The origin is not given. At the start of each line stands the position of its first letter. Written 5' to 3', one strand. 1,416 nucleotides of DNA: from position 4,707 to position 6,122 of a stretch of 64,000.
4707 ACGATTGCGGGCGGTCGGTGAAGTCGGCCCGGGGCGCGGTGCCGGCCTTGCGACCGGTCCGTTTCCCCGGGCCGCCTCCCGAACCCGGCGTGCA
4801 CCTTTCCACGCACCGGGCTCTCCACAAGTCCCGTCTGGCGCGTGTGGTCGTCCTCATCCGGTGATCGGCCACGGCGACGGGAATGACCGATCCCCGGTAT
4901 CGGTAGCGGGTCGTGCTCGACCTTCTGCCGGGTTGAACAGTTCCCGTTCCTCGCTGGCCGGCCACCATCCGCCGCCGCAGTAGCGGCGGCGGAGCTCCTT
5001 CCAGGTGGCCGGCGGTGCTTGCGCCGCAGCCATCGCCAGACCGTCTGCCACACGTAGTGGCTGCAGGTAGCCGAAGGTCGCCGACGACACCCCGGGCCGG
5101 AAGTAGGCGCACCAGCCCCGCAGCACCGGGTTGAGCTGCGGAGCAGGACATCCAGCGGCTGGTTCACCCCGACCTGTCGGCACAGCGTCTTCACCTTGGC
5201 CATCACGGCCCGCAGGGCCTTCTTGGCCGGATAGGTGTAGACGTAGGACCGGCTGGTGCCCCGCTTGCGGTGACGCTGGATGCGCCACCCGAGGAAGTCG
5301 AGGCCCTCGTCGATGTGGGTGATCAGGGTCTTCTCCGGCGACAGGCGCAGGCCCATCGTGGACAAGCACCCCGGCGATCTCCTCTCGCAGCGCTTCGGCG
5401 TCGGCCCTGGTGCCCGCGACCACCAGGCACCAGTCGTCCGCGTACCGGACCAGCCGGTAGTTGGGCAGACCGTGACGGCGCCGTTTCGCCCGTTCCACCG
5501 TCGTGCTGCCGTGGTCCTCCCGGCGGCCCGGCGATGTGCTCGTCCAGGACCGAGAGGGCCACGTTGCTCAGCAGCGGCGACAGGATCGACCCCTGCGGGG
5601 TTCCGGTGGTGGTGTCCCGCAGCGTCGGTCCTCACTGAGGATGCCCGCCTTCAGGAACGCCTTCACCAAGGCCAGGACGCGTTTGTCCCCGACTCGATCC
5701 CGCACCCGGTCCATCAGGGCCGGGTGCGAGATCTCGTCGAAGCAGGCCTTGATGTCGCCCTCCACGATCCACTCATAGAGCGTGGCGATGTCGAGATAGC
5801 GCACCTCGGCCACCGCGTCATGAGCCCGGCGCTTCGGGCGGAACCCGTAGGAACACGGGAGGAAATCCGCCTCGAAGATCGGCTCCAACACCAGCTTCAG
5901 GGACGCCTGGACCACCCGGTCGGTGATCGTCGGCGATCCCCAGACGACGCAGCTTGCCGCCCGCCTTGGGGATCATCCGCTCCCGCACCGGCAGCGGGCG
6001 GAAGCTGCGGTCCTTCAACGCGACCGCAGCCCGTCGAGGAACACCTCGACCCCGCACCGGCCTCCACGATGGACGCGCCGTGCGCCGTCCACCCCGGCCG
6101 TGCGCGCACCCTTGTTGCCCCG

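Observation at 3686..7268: Group II intron nested inside an IS3 element (intron-in-IS), both apparently decayed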

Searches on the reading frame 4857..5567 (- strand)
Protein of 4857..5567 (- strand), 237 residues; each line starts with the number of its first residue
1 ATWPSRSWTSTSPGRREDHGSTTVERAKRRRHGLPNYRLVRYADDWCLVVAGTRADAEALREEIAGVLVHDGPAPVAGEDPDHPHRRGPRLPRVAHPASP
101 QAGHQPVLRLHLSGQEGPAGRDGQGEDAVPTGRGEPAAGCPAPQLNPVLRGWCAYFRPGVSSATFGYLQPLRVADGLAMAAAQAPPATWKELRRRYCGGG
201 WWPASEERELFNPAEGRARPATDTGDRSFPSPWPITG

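Call 7: search_protein_families(library=pfam, max_evalue=0.01, proteins=[window:4857-5567:-])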
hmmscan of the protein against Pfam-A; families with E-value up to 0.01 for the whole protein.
seq(237 aa): 1 family
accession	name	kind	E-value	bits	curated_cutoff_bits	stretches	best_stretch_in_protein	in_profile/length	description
PF08388.16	GIIM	-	4.8e-07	30.1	23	1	144-168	27-51/80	Group II intron, maturase-specific domain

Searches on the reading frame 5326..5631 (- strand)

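Call 7: search_protein_families(library=pfam, max_evalue=0.01, proteins=[window:5326-5631:-])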
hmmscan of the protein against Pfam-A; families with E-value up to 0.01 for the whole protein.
seq(102 aa): 1 family
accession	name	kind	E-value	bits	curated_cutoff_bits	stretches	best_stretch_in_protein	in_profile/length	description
PF00078.32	RVT_1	-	0.0021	18.2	29.6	1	7-34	115-142/205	Reverse transcriptase (RNA-dependent DNA polymerase)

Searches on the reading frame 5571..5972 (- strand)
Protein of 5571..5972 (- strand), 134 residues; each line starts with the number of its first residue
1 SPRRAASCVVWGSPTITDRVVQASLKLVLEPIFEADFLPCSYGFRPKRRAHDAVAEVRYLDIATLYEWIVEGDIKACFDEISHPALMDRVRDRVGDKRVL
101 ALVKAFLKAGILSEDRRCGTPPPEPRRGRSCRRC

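Call 7: search_protein_families(library=pfam, max_evalue=0.01, proteins=[window:5571-5972:-])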
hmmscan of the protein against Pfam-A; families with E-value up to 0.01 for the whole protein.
seq(134 aa): 1 family
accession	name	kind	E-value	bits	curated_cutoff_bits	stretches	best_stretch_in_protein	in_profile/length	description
PF00078.32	RVT_1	-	2e-10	41.2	29.6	1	13-107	14-106/205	Reverse transcriptase (RNA-dependent DNA polymerase)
